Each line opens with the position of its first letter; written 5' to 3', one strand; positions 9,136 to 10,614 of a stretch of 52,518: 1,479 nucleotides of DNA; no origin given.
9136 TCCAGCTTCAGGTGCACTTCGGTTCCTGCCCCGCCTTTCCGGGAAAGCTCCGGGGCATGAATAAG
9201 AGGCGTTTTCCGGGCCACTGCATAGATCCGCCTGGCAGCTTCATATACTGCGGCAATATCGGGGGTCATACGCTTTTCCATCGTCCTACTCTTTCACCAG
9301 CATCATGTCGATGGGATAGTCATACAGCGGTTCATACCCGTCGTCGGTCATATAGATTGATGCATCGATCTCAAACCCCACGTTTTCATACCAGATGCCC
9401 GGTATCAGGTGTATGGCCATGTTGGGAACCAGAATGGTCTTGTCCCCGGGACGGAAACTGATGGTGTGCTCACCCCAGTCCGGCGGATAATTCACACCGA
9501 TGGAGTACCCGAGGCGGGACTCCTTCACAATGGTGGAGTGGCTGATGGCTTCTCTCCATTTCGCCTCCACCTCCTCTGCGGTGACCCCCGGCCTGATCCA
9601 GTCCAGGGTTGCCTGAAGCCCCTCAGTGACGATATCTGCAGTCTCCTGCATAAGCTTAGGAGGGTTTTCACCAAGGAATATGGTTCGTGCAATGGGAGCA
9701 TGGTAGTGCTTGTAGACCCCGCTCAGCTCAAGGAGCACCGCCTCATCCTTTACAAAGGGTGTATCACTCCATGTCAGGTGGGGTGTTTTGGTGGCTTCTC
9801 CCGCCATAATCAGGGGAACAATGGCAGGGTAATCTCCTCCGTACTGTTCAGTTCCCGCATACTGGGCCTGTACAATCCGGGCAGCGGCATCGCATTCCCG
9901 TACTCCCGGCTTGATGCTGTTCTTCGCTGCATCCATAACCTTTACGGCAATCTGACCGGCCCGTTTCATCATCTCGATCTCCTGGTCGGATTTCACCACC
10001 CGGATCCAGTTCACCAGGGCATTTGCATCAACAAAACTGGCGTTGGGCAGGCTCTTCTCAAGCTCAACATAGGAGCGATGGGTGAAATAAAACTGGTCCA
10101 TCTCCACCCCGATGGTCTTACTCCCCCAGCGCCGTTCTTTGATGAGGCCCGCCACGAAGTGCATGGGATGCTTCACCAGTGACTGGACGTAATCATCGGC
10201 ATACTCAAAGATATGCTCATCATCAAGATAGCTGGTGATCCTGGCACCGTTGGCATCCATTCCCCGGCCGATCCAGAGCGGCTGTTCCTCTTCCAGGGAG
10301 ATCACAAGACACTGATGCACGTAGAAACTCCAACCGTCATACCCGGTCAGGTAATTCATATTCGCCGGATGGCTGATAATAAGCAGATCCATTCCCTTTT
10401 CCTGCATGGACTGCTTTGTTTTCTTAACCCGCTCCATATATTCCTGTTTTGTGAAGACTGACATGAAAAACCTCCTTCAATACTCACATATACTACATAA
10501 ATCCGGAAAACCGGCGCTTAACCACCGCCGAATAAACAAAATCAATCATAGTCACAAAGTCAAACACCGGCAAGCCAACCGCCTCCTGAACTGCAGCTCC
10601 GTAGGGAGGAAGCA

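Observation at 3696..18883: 15-kb single-strand gene train resembling a (hydroxy)ectoine catabolic operon, with a non-canonical parts list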

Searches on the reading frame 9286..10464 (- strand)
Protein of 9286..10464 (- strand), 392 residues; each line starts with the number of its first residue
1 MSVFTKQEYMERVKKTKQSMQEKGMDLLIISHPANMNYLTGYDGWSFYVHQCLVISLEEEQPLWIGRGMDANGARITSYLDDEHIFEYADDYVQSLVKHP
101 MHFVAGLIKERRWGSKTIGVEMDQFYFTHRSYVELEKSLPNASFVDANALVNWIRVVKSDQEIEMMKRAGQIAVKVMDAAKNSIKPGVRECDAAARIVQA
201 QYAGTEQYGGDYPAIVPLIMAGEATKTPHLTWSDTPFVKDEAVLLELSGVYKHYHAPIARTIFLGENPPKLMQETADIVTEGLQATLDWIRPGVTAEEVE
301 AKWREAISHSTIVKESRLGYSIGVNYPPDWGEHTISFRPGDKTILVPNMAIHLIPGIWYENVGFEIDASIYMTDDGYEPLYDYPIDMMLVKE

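Call 4: search_protein_families(library=ncbifam, proteins=[window:9286-10464:-], max_evalue=0.00001)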
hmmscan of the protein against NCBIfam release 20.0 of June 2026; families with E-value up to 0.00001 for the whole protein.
window:9286-10464:- (392 aa): 11 families
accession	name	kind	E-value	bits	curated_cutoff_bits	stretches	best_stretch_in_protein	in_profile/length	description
TIGR02993.1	ectoine_eutD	equivalog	2.7e-139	464.7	613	1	3-389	5-389/391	ectoine hydrolase DoeA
NF038259.1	ectoine_DoeA_2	exception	2.2e-63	214.3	575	1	3-388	8-384/386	ectoine hydrolase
NF040821.1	dipep_PepQ_Arch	equivalog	3.3e-27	95.4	630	1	11-378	1-336/346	Xaa-Pro dipeptidase PepQ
NF007310.0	PRK09795.1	equivalog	2.9e-18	65.8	393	1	116-390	91-358/361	aminopeptidase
NF011174.0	PRK14576.1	subfamily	5.6e-16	58.4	487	1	112-381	134-395/405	putative endopeptidase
NF008131.0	PRK10879.1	equivalog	4.3e-15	55.4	465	1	142-302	158-314/438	Xaa-Pro aminopeptidase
NF011173.0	PRK14575.1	equivalog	4.3e-11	42.4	850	1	135-323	156-340/406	putative peptidase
NF011720.0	PRK15173.1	subfamily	6.7e-11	41.8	420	1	135-323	93-277/343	peptidase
TIGR00500.1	met_pdase_I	equivalog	5.2e-07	29.4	171.35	1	157-310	3-156/247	type I methionyl aminopeptidase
NF010133.0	PRK13607.1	equivalog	6.8e-07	28.5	339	1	149-308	153-306/443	Xaa-Pro dipeptidase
NF043017.1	DimsulpropLyDddP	equivalog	5.2e-06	25.5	600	0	144-389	192-442/443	dimethylsulfonioproprionate lyase DddP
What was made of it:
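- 9286..10464 (-): M24 hydrolase DoeA1, the predicted ectoine hydrolase. TIGR02993 scores 465 bits, below its cut-off of 613 (call 4).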

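Call 9: search_solved_structures(query=window:9286-10464:-, max_evalue=1e-10, show_alignments=1)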
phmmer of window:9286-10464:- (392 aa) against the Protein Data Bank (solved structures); distinct sequences matched with E-value up to 1e-10: 27.
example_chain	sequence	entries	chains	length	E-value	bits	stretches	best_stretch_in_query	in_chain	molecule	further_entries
6twk_A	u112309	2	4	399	3.9e-109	368.4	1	4-387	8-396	Ectoine hydrolase DoeA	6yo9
6twj_A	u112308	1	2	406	4.1e-109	368.3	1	4-387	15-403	Ectoine hydrolase DoeA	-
1pv9_A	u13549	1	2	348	1.2e-25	93.5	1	115-380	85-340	Xaa-Pro dipeptidase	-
1wy2_A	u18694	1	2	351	6.5e-25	91.1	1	114-379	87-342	Xaa-Pro dipeptidase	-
3q6d_A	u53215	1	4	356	3.8e-24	88.6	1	95-388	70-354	Proline dipeptidase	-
7n02_A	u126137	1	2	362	1.6e-23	86.5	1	11-384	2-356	Aminopeptidase P family protein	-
4zng_C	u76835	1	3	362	2.7e-23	85.8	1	11-384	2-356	Prolidase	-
6xmr_A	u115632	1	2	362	4.9e-23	84.9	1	11-384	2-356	Aminopeptidase P family protein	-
7k3u_A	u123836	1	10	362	5e-23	84.9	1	11-384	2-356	Aminopeptidase P family protein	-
5giu_A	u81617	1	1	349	2.4e-17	66.2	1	128-380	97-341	Proline dipeptidase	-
5cdl_A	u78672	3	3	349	3e-17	65.9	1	128-380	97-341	Proline dipeptidase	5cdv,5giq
9kw9_A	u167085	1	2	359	6.4e-17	64.8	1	9-326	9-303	Proline dipeptidase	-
9kwa_A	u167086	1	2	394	8.6e-17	64.4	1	9-326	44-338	Proline dipeptidase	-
1wn1_A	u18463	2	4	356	2.9e-15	59.3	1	142-370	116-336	dipeptidase | 356aa long hypothetical dipeptidase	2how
4ege_A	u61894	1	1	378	1.4e-14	57.1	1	148-390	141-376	Dipeptidase PepE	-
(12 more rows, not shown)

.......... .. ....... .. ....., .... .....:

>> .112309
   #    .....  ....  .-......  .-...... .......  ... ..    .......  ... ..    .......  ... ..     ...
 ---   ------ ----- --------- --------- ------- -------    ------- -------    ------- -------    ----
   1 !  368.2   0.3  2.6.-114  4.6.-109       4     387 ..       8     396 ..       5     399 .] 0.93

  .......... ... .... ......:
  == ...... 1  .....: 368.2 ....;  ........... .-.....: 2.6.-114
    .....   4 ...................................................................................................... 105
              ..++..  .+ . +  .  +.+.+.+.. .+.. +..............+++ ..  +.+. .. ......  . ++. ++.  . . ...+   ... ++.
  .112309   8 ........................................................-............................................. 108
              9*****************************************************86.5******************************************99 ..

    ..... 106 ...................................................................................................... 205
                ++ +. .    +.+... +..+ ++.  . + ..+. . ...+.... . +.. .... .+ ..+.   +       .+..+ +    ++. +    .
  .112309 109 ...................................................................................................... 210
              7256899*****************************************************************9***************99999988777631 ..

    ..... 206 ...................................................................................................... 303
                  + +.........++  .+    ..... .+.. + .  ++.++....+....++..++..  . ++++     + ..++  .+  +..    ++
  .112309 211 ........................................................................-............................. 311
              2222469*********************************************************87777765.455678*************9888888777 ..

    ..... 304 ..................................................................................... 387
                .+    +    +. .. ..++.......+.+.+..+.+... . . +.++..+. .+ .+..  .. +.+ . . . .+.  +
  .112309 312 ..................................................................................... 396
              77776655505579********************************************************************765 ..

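Call 12: find_homologous_proteins(query=window:9286-10464:-, max_evalue=1e-30)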
Query window:9286-10464:- (392 aa): 7993 proteins with E <= 1e-30 among 8000 candidates; the best 120 are listed.
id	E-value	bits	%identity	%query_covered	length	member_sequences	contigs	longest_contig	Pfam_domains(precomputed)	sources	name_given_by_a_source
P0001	4.3e-268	907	100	100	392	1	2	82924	PF01321.25,PF00557.30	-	-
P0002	2.0e-220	750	79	100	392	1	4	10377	PF01321.25,PF00557.30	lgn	-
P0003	2.5e-216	736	77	99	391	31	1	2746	PF01321.25,PF00557.30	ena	-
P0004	3.6e-216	736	77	100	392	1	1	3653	PF01321.25,PF00557.30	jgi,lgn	-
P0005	3.0e-215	733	79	99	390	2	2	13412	PF01321.25,PF00557.30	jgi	-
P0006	1.3e-213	727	76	100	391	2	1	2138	PF01321.25,PF00557.30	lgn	-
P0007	3.8e-213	726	76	100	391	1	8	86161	PF01321.25,PF00557.30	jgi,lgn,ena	jgi:Xaa-Pro dipeptidase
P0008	4.9e-213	725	76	100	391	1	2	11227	PF01321.25,PF00557.30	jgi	jgi:Xaa-Pro dipeptidase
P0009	6.7e-213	725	76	100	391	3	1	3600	PF01321.25,PF00557.30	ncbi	-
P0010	6.9e-213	725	75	100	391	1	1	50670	PF01321.25,PF00557.30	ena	-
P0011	7.0e-213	725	76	100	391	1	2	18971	PF01321.25,PF00557.30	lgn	-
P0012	1.3e-212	724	78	99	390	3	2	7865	PF01321.25,PF00557.30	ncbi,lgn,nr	ncbi:MAG: M24 family metallopeptidase [Spirochaetales bacterium]|nr:M24 family metallopeptidase [Spi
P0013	1.4e-212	724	75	100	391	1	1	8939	PF01321.25,PF00557.30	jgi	jgi:Xaa-Pro dipeptidase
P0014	7.9e-212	721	75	100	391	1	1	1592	PF01321.25,PF00557.30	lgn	-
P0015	2.3e-211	720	76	100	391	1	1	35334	PF01321.25,PF00557.30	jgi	jgi:Xaa-Pro dipeptidase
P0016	3.1e-211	719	75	100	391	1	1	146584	PF01321.25,PF00557.30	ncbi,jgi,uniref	ncbi:M24 family metallopeptidase [Pleomorphochaeta sp. DL1XJH-081]|jgi:Xaa-Pro dipeptidase|uniref:M2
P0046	6.2e-202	689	72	99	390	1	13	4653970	PF01321.25,PF00557.30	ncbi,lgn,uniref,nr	ncbi:M24 family metallopeptidase [Sediminispirochaeta smaragdinae]|uniref:Creatinase n=1 Tax=Sedimin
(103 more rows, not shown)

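Call 14: find_related_loci(query=A1, collection=genome_contigs, flank=10000)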
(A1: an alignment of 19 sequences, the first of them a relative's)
Query A1 (392 aa) in genome_contigs; peptide patterns used: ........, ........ (x = any residue, [..] = any of these).
599 stretches matched a pattern (row limit reached: there are more); 575 encode a relative of the query (tblastn E <= 1e-3); the best 80 are kept; 80 distinct loci.
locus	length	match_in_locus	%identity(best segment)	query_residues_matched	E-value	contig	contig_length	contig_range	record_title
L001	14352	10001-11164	77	1-388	0e+0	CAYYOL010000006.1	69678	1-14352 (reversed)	MAG TPA_asm: uncultured Spirochaetaceae bacterium isolate SRP241341_co1_235 genome assembly, contig: NODE_507_length_696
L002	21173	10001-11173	76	1-391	0e+0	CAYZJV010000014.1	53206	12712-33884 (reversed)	MAG TPA_asm: uncultured Spirochaetaceae bacterium isolate SRP241341_co1_69 genome assembly, contig: NODE_759_length_5320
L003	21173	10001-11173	76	1-391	0e+0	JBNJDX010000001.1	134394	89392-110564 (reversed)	MAG: Spirochaetota bacterium isolate Y23_30dBSe4.bin.165 NODE_18_length_134394_cov_17.316237, whole genome shotgun seque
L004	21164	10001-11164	77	1-388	0e+0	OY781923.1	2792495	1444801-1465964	MAG: Sphaerochaetaceae bacterium isolate 77f26d43-b2b0-4d0d-8c29-067165085957 genome assembly, chromosome: 1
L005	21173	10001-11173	75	1-391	0e+0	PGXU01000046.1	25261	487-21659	MAG: Spirochaetae bacterium HGW-Spirochaetae-4 bjp_ig2157_scaffold_455, whole genome shotgun sequence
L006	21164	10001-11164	77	1-388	0e+0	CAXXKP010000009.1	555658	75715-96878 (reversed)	MAG: Sphaerochaetaceae bacterium isolate 97855f4f-21ab-4eab-b950-d14ecb44ab4f genome assembly, contig: contig_9, whole g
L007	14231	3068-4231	75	1-388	0e+0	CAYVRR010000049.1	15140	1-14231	MAG TPA_asm: uncultured Spirochaetaceae bacterium isolate binchicken_co157_488 genome assembly, contig: NODE_9288_length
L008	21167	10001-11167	74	1-389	0e+0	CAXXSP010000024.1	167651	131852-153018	MAG: Sphaerochaetaceae bacterium isolate bf6003b1-e95c-49ca-b157-b87c8555c1eb genome assembly, contig: contig_24, whole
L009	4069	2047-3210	74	1-388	0e+0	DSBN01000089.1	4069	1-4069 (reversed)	MAG TPA_asm: Sediminispirochaeta sp. isolate SpSt-1173 Ga0129302_1014794, whole genome shotgun sequence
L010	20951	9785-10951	74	1-389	0e+0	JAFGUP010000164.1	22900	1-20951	MAG: Sphaerochaetaceae bacterium isolate ZodW_maxbin.202 k87_7580500, whole genome shotgun sequence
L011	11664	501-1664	72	1-388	0e+0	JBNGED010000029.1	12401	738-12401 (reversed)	MAG: Sediminispirochaetaceae bacterium isolate E05-066 bin51.fa-29, whole genome shotgun sequence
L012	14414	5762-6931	72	2-391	0e+0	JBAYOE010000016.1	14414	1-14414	MAG: Sphaerochaetaceae bacterium isolate SO_2016_LW2_106 scaffold08386_LW138R_2016, whole genome shotgun sequence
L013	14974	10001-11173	71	1-391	0e+0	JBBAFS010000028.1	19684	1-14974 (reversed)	MAG: Sphaerochaetaceae bacterium isolate SO_2017_LW2_51 scaffold_6112_c1_LW138R_2017, whole genome shotgun sequence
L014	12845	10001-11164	71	1-388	0e+0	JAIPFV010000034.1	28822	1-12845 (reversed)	MAG: Spirochaetia bacterium isolate Tobar18m-G11 Tobar18m-C474, whole genome shotgun sequence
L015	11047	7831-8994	70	1-388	0e+0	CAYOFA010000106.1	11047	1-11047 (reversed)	MAG TPA_asm: uncultured Spirochaetaceae bacterium isolate SRP332253_co1_294 genome assembly, contig: NODE_9968_length_11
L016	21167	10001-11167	71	1-389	0e+0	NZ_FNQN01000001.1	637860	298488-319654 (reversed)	Desulfuromusa kysingii strain DSM 7343, whole genome shotgun sequence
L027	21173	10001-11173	71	1-391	0e+0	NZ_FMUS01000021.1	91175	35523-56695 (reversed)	Alkaliphilus peptidifermentans DSM 18978, whole genome shotgun sequence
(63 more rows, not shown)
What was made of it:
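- Related MAG loci come from soda-lake-series isolates (T1Sed10 and CSSed names, call 14).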

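Call 31: search_protein_families(library=pfam, proteins=[L027:485-1333:+, L027:1381-2319:+, L027:2376-3608:+, L016:11757-14819:+, L016:14823-15905:+, L016:16048-17730:+, L016:17758-19386:+, L004:14552-15538:+, L004:15544-16680:+, L002:15706-16800:+], max_evalue=0.00001)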
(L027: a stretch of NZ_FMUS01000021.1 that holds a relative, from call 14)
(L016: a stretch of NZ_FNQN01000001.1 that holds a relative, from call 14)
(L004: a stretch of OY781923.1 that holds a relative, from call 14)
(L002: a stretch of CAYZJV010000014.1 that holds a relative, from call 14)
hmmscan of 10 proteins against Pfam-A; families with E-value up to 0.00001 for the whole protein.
L027:485-1333:+ (282 aa): 1 family
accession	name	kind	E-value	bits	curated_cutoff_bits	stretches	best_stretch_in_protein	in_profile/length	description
PF02548.21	Pantoate_transf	-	3.4e-106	354.9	28.7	1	5-260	2-258/259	Ketopantoate hydroxymethyltransferase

L027:1381-2319:+ (312 aa): 0 families

L027:2376-3608:+ (410 aa): 2 families
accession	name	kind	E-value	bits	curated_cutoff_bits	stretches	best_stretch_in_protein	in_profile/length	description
PF00208.27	ELFV_dehydrog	-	1.2e-62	212.2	23.4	1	178-408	2-241/241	Glutamate/Leucine/Phenylalanine/Valine dehydrogenase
PF02812.23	ELFV_dehydrog_N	-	2.4e-45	153.9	25.3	1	32-158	1-128/129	Glu/Leu/Phe/Val dehydrogenase, dimerisation domain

L016:11757-14819:+ (1020 aa): 2 families
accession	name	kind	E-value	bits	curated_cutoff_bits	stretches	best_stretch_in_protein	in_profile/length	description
PF05088.18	Bac_GDH_CD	-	1.4e-27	96.9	22.8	1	428-906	16-483/497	Bacterial NAD-glutamate dehydrogenase, catalytic domain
PF00208.27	ELFV_dehydrog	-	9.9e-26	91.3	23.4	1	642-877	3-192/241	Glutamate/Leucine/Phenylalanine/Valine dehydrogenase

L016:14823-15905:+ (360 aa): 1 family
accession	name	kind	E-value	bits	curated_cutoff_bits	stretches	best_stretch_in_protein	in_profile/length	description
PF05544.16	Pro_racemase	-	3.1e-41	142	27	1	70-347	20-302/325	Proline racemase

L016:16048-17730:+ (560 aa): 6 families
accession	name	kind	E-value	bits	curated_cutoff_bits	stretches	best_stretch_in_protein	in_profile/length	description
PF00890.30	FAD_binding_2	-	3.9e-72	244.2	20.4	1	7-382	1-414/414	FAD binding domain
PF02910.25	Succ_DH_flav_C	-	1.2e-30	106.6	20.8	1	437-558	2-127/130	Fumarate reductase flavoprotein C-term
PF07992.20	Pyr_redox_2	-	1.3e-12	48.2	26.1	1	7-195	2-108/291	Pyridine nucleotide-disulphide oxidoreductase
PF03486.20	HI0933_like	-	2.1e-10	40.9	50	0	7-39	2-34/244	HI0933-like protein Rossmann domain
PF01266.30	DAO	-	1.7e-09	38.1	27.9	1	7-126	1-102/353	FAD dependent oxidoreductase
PF12831.13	FAD_oxidored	-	1.9e-09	37.7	27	1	7-279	1-221/416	FAD dependent oxidoreductase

L016:17758-19386:+ (542 aa): 6 families
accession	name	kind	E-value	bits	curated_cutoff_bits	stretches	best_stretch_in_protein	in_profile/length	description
PF13085.11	Fer2_3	-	5.2e-30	104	27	1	7-104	2-104/107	2Fe-2S iron-sulfur cluster binding domain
PF02754.22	CCG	-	3.8e-25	88.3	20.6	2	309-393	1-85/85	Cysteine-rich domain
PF13183.11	Fer4_8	-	1.1e-07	32.7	27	1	145-215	2-68/68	4Fe-4S dicluster domain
PF00037.32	Fer4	-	4.3e-07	29.9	21.1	0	144-162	4-22/24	4Fe-4S binding domain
PF13534.11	Fer4_17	-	9.2e-07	29.8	22.2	1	147-215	1-60/61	4Fe-4S dicluster domain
PF13237.11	Fer4_10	-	1.4e-06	28.6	25.5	0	196-223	4-22/53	4Fe-4S dicluster domain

L004:14552-15538:+ (328 aa): 1 family
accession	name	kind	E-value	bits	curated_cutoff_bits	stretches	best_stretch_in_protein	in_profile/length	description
PF01180.27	DHO_dh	-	2.5e-08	33.9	27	1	5-289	3-291/291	Dihydroorotate dehydrogenase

L004:15544-16680:+ (378 aa): 1 family
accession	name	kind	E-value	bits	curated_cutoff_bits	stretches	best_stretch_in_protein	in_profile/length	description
PF01553.26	Acyltransferase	-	1.4e-08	35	23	1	91-239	2-131/132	Acyltransferase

L002:15706-16800:+ (364 aa): 1 family
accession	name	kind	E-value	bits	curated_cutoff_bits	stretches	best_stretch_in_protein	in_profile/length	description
PF01180.27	DHO_dh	-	4.6e-12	46.2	27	1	40-323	2-289/291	Dihydroorotate dehydrogenase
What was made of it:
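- The D. kysingii cluster also encodes a large NAD-glutamate dehydrogenase, which would recycle the transaminase's glutamate (call 31). Glutamate dehydrogenase sits in the Desulfuromusa version (call 31).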

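Call 34: find_encoding_contigs(protein=window:9286-10464:-, flank=10000, max_places=4)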
Protein window:9286-10464:- (392 aa): 3 contigs read that carry it; 3 places shown.
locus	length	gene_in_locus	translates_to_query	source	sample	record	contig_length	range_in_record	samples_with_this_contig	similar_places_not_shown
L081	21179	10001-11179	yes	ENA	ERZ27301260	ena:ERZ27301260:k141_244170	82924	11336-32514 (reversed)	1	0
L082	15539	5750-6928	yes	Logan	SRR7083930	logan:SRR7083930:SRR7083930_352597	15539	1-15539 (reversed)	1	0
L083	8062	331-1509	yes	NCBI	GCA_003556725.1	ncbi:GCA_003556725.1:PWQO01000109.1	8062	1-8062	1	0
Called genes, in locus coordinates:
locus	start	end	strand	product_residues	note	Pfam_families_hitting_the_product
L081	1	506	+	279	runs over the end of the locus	PF00528:BPD_transp_1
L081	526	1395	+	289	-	PF04069:OpuAC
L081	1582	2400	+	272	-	PF25213:HVO_A0261_N (weak), PF09339:HTH_IclR, PF12802:MarR_2 (weak), PF01614:IclR_C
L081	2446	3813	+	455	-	PF00202:Aminotran_3, PF00155:Aminotran_1_2 (weak)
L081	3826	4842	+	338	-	PF01118:Semialdhyde_dh, PF02774:Semialdhyde_dhC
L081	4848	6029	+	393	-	PF01546:Peptidase_M20, PF07687:M20_dimer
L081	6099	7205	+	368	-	PF03480:DctP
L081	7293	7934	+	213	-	PF04290:DctQ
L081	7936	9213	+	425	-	PF06808:DctM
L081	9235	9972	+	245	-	-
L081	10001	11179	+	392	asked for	PF01321:Creatinase_N, PF00557:Peptidase_M24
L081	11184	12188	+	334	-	PF00291:PALP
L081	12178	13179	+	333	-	PF02423:OCD_Mu_crystall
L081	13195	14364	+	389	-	PF01321:Creatinase_N, PF00557:Peptidase_M24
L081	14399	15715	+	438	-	PF00696:AA_kinase, PF22468:ACT_9 (weak)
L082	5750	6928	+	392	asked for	PF01321:Creatinase_N, PF00557:Peptidase_M24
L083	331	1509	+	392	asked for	PF01321:Creatinase_N, PF00557:Peptidase_M24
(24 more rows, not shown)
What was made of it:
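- On Ectoine hydrolase DoeA/EutD (TIGR02993): Pfam domains are in call 34.
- On Aspartate kinase (TIGR00657): Pfam finds AA_kinase plus ACT_9 (call 34).
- Checked: With the gene calls on record for the same contig (call 34), the gaps are 45, 12, 5, 69, 87, 1, 21, 28, 4, -11, 15, 34 and 64 nt.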

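Call 35: find_encoding_contigs(protein=P0046, flank=10000, max_places=1)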
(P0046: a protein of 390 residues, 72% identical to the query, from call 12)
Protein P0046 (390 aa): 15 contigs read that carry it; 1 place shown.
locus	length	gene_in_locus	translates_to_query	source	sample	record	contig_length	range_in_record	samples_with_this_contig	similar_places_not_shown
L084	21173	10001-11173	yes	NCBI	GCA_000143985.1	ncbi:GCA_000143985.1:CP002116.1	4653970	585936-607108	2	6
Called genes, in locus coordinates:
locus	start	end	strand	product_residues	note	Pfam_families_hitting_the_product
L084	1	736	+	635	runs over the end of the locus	PF01841:Transglut_core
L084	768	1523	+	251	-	PF01022:HTH_5 (weak), PF09339:HTH_IclR, PF12802:MarR_2 (weak), PF12840:HTH_20 (weak), PF13412:HTH_24 (weak), PF25212:HVO_A0114 (weak), PF01614:IclR_C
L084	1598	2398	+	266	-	PF09339:HTH_IclR, PF12802:MarR_2 (weak), PF01614:IclR_C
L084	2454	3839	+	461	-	PF00202:Aminotran_3, PF00155:Aminotran_1_2 (faint)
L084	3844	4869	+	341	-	PF01118:Semialdhyde_dh, PF02774:Semialdhyde_dhC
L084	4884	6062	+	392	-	PF01546:Peptidase_M20, PF07687:M20_dimer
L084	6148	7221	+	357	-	PF03480:DctP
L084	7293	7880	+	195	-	PF04290:DctQ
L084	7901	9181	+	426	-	PF06808:DctM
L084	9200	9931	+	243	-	PF01177:Asp_Glu_race (weak)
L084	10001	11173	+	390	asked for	PF01321:Creatinase_N, PF00557:Peptidase_M24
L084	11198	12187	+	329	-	PF00291:PALP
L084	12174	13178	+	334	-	PF02423:OCD_Mu_crystall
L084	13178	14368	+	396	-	PF01321:Creatinase_N, PF00557:Peptidase_M24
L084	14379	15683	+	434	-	PF00696:AA_kinase, PF22468:ACT_9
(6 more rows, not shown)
